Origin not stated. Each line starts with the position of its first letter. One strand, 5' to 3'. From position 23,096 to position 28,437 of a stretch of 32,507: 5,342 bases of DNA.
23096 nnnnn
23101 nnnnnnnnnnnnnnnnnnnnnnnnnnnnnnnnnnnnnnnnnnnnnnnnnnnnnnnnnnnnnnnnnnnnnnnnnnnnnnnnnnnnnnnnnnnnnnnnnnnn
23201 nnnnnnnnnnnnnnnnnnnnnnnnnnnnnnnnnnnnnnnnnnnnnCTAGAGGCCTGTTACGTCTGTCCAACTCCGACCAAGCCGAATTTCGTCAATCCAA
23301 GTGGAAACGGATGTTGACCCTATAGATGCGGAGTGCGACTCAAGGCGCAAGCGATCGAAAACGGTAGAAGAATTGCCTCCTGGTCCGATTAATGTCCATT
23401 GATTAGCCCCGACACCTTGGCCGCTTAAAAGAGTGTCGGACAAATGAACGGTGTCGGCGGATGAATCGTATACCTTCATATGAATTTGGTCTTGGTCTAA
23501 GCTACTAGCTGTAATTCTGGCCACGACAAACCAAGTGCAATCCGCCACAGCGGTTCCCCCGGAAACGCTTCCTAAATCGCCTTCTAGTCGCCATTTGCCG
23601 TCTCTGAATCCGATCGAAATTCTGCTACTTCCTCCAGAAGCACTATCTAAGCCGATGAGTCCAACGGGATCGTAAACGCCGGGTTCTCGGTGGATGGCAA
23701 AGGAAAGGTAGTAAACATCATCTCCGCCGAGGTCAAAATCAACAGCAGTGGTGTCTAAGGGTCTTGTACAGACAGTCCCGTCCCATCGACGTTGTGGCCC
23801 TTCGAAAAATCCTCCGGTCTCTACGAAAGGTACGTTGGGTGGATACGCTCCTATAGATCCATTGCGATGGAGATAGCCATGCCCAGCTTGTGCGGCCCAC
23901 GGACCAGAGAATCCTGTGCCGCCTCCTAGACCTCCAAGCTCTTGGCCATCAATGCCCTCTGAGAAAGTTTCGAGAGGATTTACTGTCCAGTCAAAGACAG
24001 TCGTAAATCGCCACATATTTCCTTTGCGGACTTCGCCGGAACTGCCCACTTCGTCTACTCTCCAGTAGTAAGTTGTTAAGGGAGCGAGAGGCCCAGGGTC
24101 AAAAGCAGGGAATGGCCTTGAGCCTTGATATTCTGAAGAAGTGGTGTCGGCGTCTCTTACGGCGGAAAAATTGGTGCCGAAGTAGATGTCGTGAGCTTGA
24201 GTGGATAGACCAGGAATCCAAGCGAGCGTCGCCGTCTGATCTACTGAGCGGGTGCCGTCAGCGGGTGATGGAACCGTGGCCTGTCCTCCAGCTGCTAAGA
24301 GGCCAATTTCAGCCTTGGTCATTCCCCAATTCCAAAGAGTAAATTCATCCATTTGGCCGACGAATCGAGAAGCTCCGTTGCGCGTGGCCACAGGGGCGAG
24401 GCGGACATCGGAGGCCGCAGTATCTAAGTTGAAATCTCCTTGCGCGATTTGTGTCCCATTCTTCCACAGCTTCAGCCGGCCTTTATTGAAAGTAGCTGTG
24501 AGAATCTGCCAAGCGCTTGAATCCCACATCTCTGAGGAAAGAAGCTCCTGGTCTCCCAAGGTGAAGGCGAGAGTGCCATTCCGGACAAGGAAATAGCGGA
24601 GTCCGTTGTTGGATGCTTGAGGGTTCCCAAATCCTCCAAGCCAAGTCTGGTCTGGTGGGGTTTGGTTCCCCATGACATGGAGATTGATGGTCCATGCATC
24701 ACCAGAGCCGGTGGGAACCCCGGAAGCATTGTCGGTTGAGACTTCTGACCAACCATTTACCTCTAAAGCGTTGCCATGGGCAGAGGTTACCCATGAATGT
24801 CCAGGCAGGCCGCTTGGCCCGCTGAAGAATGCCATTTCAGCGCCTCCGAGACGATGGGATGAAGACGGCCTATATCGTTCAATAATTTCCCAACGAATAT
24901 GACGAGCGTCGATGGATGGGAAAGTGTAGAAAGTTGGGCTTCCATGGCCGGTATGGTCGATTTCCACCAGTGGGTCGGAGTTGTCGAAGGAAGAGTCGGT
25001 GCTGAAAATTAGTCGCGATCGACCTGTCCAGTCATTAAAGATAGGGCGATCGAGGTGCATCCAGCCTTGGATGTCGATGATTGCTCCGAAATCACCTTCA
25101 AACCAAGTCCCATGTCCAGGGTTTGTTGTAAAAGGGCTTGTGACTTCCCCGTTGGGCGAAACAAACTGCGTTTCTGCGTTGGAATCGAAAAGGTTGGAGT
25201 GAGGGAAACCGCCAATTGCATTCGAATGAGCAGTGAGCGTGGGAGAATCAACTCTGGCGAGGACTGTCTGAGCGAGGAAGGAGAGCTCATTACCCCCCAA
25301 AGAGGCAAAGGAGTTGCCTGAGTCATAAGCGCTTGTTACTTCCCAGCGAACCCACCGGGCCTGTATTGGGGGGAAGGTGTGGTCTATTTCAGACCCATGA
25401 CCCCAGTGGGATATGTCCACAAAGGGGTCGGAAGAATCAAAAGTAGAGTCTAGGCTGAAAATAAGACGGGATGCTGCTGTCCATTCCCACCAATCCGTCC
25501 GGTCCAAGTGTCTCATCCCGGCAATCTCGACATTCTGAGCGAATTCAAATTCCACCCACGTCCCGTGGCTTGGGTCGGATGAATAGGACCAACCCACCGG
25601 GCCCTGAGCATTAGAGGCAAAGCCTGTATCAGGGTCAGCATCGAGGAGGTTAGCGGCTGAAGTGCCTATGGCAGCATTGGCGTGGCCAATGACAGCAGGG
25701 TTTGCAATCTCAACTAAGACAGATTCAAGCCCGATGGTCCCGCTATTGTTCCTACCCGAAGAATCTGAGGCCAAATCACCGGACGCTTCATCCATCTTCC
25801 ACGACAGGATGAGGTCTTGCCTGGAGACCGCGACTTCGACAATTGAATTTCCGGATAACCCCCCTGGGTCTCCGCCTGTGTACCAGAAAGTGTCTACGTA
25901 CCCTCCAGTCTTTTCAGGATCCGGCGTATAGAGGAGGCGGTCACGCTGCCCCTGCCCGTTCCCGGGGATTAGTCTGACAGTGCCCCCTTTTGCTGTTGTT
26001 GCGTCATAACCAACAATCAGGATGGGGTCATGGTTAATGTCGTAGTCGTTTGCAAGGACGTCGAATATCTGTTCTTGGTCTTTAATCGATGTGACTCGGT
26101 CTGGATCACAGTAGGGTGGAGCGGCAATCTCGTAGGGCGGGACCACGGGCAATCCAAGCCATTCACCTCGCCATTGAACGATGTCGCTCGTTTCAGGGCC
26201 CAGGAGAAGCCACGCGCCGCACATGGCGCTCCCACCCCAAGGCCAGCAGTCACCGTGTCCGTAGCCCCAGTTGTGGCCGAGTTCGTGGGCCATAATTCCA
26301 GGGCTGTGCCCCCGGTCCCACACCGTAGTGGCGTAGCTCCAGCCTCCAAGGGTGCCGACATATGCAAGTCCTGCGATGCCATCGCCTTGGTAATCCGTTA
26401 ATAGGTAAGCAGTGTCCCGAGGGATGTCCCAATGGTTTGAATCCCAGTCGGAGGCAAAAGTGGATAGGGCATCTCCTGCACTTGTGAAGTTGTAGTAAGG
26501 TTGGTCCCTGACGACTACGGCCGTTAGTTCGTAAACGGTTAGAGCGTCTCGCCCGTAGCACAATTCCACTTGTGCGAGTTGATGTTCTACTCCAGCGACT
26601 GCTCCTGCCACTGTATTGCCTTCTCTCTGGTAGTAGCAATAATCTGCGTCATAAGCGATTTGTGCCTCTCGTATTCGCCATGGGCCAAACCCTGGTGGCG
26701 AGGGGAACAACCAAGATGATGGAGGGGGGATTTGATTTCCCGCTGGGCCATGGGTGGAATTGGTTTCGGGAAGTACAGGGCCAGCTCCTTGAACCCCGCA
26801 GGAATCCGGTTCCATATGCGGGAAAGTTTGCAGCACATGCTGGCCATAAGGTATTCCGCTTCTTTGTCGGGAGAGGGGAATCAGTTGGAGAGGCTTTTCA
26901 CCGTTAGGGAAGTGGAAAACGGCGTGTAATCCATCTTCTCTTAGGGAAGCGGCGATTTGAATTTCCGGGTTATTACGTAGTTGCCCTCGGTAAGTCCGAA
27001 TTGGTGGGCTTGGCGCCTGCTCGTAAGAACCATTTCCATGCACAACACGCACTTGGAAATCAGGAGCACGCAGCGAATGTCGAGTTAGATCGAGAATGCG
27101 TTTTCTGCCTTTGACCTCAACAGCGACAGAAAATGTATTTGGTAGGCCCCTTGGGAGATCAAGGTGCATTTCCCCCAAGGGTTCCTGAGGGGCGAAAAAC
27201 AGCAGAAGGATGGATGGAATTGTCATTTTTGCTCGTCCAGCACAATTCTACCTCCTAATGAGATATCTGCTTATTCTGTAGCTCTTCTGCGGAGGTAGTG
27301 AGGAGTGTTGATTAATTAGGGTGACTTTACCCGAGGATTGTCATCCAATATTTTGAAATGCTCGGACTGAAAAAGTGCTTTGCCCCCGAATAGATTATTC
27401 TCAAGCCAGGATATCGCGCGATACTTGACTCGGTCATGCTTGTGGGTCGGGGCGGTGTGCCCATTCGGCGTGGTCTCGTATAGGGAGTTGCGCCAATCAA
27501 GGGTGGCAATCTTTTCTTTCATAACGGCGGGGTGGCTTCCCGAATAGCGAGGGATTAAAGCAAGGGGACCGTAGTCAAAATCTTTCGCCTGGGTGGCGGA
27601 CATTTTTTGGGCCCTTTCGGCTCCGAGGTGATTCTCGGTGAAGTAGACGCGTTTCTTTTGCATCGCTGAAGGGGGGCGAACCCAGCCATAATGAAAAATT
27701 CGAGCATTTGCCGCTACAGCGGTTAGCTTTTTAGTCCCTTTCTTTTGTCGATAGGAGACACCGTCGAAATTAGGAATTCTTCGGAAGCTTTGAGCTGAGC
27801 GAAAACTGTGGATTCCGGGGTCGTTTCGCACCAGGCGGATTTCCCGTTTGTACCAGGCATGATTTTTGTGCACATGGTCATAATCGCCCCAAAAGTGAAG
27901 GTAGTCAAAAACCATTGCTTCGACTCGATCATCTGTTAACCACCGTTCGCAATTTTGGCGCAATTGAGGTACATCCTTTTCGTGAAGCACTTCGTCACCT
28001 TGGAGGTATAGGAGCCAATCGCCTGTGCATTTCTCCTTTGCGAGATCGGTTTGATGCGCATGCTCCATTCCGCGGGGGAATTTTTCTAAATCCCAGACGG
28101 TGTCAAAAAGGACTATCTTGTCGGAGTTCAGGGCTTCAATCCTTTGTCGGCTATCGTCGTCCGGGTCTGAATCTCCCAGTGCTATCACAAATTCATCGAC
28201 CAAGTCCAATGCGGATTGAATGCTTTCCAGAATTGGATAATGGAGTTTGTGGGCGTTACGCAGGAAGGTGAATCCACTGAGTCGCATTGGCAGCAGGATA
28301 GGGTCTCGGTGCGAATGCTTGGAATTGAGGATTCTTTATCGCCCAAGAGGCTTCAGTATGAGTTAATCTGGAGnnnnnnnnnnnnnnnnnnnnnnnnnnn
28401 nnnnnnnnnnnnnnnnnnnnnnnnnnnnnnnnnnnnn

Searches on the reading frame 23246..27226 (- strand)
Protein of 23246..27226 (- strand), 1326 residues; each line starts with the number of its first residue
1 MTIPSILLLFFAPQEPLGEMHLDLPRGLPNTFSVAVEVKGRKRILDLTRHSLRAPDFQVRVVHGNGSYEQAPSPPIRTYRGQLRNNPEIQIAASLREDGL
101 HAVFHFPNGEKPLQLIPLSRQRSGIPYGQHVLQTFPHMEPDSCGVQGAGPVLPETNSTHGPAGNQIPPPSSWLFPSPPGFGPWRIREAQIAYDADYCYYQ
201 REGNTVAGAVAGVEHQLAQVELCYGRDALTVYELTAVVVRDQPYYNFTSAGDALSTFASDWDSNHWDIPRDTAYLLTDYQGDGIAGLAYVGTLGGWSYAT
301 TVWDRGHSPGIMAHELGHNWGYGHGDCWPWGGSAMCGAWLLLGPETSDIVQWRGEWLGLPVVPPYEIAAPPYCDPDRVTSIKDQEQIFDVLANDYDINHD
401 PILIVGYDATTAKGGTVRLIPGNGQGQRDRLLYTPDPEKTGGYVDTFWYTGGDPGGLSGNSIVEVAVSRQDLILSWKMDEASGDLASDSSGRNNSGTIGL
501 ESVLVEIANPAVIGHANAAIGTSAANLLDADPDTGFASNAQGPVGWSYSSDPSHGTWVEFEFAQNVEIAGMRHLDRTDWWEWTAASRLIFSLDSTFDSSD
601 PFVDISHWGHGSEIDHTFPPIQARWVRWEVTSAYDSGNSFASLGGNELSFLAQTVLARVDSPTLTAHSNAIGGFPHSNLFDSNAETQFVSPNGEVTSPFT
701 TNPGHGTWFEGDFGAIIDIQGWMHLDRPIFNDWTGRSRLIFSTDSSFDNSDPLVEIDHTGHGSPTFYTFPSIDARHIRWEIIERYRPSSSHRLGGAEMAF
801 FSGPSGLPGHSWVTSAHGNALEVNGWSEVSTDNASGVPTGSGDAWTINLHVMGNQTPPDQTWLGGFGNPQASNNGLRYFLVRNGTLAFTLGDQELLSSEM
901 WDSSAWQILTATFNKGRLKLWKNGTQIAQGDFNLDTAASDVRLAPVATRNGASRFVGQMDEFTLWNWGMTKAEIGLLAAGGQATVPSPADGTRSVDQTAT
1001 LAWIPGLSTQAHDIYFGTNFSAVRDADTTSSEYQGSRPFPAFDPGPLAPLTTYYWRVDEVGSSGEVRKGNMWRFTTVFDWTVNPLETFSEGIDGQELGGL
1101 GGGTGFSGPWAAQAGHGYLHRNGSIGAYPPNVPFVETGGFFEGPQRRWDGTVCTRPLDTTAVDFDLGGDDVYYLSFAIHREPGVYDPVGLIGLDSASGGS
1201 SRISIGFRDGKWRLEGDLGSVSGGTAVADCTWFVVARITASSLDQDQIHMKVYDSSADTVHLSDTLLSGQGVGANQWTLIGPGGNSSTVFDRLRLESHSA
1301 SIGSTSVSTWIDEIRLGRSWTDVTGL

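Call 54: search_protein_families(library=pfam, proteins=[window:23246-27226:-], max_evalue=0.001)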
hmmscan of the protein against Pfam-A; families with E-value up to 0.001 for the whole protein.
window:23246-27226:- (1326 aa): 8 families
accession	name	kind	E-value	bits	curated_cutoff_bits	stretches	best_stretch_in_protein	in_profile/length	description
PF00754.31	F5_F8_type_C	-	1.5e-12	48.2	28.2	1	523-641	13-122/127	F5/8 type C domain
PF13385.13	Laminin_G_3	-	1.8e-07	31.9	27.6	1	842-974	16-150/151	Concanavalin A-like lectin/glucanases superfamily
PF13688.12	Reprolysin_5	-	3.1e-07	31.2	27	1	189-327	6-159/196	Metallo-peptidase family M12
PF24135.1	DUF7402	-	3.6e-06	27.6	27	0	535-635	29-120/133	Domain of unknown function (DUF7402)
PF13583.11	Reprolysin_4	-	1.1e-05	25.6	22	1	184-324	3-151/203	Metallo-peptidase family M12B Reprolysin-like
PF17963.7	Big_9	-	1.2e-05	26.5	23.6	1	371-465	4-88/89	Bacterial Ig domain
PF13582.12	Reprolysin_3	-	0.00031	21.7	22.4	1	224-324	15-122/123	Metallo-peptidase family M12B Reprolysin-like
PF17803.7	Cadherin_4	-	0.00061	20.7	25.1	0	370-424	13-67/71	Bacterial cadherin-like domain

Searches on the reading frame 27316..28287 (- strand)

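Call 34: search_protein_families(library=pfam, proteins=[window:27316-28287:-], max_evalue=0.001)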
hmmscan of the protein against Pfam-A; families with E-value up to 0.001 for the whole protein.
window:27316-28287:- (323 aa): 1 family
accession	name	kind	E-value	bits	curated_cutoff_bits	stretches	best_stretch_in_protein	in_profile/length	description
PF13704.12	Glyco_tranf_2_4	-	0.00022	22.1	27.5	1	20-106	8-89/98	Glycosyl transferase family 2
